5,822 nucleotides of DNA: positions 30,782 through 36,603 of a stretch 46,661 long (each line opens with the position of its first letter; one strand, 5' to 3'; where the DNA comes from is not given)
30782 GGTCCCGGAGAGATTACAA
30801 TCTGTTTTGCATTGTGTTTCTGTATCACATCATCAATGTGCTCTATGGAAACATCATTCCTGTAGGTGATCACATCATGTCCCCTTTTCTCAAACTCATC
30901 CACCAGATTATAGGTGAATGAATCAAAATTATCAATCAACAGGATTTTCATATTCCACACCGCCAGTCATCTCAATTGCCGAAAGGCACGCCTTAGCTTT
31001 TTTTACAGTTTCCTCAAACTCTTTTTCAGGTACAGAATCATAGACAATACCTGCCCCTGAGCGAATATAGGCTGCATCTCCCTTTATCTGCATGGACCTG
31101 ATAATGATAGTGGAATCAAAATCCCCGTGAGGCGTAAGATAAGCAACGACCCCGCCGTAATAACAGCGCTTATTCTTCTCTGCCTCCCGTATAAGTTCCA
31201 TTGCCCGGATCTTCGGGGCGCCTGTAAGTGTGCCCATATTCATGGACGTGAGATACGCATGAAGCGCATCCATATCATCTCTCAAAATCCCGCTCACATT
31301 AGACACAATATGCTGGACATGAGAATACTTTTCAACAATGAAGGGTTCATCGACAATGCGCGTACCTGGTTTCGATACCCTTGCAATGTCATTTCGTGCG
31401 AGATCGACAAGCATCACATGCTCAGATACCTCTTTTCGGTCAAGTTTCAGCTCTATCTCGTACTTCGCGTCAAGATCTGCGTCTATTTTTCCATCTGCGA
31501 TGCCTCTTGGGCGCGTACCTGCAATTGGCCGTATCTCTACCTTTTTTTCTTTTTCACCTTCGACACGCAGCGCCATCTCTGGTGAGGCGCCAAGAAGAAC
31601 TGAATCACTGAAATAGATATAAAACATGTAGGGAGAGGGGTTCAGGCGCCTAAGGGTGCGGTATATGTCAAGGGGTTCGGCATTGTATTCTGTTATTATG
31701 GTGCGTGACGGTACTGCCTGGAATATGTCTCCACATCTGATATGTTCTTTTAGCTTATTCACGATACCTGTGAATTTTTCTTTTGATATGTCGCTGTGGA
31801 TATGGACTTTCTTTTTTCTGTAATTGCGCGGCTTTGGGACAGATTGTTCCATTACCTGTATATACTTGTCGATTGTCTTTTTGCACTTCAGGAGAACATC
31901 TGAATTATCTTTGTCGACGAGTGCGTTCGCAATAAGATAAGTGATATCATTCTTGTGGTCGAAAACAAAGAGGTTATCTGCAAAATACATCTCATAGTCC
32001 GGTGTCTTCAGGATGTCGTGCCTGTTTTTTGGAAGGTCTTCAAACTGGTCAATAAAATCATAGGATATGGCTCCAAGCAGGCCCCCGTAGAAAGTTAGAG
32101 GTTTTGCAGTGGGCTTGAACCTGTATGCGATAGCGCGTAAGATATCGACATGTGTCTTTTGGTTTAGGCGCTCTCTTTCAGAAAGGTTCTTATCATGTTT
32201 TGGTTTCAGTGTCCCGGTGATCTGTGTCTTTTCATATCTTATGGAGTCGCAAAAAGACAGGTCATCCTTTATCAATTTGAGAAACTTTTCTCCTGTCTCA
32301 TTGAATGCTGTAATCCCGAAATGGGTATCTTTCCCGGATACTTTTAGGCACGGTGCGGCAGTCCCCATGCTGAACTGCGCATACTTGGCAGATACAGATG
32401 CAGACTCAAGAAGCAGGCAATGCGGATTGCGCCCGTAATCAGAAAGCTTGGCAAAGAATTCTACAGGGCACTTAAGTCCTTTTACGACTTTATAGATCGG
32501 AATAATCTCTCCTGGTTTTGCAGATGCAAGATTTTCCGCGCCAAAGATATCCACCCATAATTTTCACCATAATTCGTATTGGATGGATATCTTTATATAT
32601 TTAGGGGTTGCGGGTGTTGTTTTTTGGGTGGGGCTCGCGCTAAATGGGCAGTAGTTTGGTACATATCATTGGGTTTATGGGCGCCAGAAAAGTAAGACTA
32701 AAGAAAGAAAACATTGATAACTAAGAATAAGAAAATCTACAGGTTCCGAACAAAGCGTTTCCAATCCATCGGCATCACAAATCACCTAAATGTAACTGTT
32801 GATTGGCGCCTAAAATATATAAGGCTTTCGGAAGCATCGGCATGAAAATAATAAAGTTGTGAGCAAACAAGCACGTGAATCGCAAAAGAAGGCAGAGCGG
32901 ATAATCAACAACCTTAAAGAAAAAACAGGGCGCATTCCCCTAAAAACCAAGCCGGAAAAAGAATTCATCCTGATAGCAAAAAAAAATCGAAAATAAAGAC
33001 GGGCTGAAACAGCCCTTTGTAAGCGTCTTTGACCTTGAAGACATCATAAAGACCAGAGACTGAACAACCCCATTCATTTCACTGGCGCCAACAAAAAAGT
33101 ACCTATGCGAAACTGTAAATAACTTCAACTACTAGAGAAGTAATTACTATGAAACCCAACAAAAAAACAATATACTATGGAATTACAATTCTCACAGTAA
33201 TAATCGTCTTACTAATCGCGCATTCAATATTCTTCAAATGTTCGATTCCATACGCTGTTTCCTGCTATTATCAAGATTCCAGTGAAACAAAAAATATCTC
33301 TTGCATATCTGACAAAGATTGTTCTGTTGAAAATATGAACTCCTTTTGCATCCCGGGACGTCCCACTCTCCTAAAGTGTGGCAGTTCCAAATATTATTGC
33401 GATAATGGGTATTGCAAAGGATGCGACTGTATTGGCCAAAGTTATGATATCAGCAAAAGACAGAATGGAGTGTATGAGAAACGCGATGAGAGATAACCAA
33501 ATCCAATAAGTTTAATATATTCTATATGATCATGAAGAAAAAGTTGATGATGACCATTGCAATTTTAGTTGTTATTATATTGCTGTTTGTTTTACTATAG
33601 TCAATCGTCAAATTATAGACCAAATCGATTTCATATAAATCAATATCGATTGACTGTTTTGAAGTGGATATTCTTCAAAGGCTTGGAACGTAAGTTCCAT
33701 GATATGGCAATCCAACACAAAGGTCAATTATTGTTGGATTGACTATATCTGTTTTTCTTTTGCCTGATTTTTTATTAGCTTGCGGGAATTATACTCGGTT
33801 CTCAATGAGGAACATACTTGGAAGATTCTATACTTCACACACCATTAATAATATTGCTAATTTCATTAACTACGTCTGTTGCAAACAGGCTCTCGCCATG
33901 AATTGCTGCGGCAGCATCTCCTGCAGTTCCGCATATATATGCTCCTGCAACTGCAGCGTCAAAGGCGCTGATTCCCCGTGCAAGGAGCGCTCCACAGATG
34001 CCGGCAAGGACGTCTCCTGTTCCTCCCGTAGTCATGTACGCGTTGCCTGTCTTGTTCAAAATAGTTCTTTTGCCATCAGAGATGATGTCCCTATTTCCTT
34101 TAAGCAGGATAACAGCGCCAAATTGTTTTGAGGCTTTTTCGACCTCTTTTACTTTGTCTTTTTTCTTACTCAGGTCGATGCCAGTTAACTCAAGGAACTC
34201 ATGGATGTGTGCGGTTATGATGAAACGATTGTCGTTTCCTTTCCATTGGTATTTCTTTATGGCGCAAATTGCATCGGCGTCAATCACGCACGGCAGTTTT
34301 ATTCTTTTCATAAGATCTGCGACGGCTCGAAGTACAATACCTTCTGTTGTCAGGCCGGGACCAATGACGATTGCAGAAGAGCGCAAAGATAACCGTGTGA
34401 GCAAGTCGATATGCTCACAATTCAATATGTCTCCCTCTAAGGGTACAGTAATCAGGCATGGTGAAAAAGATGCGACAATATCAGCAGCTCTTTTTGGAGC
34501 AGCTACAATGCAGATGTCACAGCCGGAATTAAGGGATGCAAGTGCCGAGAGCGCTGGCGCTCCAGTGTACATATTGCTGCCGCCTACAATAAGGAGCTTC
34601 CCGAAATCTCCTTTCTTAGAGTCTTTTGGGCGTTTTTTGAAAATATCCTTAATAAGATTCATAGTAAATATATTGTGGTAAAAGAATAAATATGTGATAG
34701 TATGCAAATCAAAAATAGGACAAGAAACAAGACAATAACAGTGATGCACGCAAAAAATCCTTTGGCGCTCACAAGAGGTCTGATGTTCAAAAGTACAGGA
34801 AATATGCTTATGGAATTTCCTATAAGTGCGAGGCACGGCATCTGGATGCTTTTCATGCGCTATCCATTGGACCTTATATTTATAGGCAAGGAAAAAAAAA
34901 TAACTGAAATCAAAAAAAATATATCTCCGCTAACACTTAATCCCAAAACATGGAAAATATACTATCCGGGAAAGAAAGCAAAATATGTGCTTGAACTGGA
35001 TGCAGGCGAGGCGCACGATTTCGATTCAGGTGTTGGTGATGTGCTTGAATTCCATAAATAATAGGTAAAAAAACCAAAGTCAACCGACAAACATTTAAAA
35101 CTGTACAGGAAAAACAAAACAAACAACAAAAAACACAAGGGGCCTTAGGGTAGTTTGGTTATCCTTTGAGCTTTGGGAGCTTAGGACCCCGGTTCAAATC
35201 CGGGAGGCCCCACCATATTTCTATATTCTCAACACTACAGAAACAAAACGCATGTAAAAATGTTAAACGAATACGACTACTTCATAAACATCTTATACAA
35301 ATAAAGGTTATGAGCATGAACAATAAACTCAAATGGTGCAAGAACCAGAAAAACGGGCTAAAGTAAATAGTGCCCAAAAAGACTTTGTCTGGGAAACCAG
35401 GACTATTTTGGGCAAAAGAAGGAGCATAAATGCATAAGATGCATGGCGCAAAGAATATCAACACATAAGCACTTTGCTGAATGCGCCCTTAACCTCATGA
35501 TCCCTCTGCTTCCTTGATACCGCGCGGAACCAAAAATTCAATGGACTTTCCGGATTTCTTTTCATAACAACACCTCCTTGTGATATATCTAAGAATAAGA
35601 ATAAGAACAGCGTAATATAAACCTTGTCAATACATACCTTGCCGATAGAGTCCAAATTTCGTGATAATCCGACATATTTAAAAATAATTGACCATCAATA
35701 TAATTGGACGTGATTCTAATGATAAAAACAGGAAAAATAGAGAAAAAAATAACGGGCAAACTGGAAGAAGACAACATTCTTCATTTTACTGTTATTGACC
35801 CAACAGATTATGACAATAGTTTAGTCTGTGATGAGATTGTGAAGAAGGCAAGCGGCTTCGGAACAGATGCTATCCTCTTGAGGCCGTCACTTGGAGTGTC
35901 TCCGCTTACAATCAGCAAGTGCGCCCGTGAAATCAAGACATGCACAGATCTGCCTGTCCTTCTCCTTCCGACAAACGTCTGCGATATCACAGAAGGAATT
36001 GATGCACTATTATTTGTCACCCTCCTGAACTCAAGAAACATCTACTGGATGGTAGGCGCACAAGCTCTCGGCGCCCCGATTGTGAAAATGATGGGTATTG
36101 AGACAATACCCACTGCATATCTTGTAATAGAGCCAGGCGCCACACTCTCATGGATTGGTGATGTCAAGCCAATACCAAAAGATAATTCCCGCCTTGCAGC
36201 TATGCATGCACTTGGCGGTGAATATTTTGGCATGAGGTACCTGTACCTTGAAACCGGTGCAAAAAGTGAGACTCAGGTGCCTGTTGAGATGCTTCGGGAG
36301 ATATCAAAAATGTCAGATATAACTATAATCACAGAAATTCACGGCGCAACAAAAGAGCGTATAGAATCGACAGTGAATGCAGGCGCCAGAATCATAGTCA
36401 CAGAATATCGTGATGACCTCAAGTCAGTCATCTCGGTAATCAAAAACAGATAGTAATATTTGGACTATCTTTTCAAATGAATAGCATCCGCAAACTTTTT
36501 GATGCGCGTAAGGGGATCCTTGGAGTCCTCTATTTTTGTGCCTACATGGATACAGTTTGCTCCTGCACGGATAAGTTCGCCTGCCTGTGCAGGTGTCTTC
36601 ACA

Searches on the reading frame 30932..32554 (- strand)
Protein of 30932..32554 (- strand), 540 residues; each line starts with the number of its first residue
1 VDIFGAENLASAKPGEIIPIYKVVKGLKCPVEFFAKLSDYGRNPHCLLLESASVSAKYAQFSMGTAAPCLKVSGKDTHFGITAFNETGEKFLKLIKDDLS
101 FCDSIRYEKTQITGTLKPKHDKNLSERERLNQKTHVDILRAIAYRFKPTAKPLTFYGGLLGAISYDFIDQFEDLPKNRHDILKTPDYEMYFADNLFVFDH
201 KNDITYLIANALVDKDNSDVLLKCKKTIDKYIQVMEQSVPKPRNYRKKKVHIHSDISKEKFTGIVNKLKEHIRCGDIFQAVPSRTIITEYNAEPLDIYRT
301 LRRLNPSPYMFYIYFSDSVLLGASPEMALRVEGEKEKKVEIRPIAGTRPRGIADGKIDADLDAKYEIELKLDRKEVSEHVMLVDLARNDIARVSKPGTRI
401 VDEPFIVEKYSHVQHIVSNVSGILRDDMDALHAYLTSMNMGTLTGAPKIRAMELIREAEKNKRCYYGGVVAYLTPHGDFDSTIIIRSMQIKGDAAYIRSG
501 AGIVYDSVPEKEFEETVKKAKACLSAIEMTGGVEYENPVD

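Call 48: search_protein_families(library=pfam, proteins=[window:30932-32554:-], max_evalue=0.0001)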
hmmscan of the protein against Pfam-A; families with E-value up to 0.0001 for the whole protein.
window:30932-32554:- (540 aa): 2 families
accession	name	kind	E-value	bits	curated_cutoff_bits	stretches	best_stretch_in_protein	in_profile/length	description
PF00425.24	Chorismate_bind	-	3.6e-76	256.5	27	1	258-519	2-257/257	chorismate binding enzyme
PF04715.19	Anth_synt_I_N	-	1.1e-23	84.4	23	1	29-207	4-140/140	Anthranilate synthase component I, N terminal region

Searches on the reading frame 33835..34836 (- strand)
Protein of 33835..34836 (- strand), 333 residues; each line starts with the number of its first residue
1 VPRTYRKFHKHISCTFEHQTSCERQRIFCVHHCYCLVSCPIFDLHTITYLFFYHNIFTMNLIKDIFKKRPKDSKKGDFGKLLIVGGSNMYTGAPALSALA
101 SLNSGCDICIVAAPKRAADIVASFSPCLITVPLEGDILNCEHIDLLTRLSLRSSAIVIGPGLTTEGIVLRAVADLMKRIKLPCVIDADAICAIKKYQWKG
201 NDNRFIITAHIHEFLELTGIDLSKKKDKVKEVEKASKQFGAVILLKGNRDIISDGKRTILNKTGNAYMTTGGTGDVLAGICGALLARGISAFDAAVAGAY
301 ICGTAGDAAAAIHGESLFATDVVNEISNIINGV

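Call 48: search_protein_families(library=pfam, proteins=[window:33835-34836:-], max_evalue=0.0001)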
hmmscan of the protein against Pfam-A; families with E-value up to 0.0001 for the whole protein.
window:33835-34836:- (333 aa): 3 families
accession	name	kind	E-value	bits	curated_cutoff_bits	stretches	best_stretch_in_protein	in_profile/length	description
PF01256.23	Carb_kinase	-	3.5e-50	171.2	27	1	81-326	1-240/242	NAD(P)H-hydrate dehydratase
PF02110.20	HK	-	2.2e-12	47.3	27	1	199-330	112-245/247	Hydroxyethylthiazole kinase family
PF08543.17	Phos_pyr_kin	-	2.7e-05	24.1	27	1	203-299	119-226/246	Phosphomethylpyrimidine kinase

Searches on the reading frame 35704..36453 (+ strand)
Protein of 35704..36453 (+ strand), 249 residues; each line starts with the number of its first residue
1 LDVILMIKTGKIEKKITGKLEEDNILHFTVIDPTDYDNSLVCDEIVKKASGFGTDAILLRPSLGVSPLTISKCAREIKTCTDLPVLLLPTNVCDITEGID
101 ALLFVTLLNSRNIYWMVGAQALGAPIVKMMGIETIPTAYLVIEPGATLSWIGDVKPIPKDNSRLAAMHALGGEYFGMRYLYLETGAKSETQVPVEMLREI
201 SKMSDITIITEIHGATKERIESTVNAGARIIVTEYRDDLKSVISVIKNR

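Call 58: search_protein_families(library=pfam, proteins=[window:35704-36453:+], max_evalue=0.0001)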
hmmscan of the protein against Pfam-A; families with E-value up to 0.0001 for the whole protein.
window:35704-36453:+ (249 aa): 1 family
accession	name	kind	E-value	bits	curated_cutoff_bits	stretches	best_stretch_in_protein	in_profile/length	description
PF01884.23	PcrB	-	4.9e-36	124.8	23.9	1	24-233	7-207/226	PcrB family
